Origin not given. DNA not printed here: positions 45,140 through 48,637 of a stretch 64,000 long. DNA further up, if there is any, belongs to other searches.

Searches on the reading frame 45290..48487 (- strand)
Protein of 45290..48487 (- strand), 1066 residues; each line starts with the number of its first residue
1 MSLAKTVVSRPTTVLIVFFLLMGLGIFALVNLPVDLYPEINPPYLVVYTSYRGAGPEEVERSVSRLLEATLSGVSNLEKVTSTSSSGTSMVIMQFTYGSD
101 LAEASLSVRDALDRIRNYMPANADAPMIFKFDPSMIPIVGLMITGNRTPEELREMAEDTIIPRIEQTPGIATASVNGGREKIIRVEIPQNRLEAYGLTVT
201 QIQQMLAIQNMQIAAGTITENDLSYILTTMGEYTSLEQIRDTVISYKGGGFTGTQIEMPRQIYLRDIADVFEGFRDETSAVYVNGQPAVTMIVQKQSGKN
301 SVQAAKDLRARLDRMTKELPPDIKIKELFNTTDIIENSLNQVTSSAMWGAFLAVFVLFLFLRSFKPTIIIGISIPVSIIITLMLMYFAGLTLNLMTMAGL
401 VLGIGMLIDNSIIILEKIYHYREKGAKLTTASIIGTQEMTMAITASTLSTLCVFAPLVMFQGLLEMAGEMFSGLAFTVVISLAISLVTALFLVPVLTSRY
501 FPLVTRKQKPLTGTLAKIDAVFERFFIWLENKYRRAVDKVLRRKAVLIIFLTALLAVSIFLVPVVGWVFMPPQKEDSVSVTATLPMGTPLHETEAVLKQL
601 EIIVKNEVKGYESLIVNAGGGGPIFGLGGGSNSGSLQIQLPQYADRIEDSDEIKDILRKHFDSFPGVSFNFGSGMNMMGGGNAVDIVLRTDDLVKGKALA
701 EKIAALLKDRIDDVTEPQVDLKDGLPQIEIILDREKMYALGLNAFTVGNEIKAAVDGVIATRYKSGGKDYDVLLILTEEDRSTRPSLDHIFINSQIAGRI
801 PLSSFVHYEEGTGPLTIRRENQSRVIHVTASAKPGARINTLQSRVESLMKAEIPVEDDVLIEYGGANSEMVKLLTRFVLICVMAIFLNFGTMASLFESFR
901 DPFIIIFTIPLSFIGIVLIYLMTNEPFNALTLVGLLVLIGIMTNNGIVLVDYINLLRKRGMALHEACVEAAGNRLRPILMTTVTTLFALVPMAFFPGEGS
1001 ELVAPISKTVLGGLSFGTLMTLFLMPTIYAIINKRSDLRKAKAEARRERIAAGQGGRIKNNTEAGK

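Call 88: search_protein_families(library=pfam, proteins=[window:45290-48487:-], max_evalue=0.00001)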
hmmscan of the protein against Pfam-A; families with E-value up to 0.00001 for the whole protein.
window:45290-48487:- (1066 aa): 3 families
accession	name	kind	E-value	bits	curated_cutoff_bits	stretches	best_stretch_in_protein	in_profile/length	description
PF00873.25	ACR_tran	-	6.2e-229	762.9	28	1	4-1032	2-1020/1021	AcrB/AcrD/AcrF family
PF02355.23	SecD_SecF_C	-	2.3e-11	43.9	20.5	1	891-1034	47-188/189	Protein export membrane protein SecD/SecF, C-terminal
PF03176.21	MMPL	-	9.1e-08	31.8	20.5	0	330-497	133-299/333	MMPL family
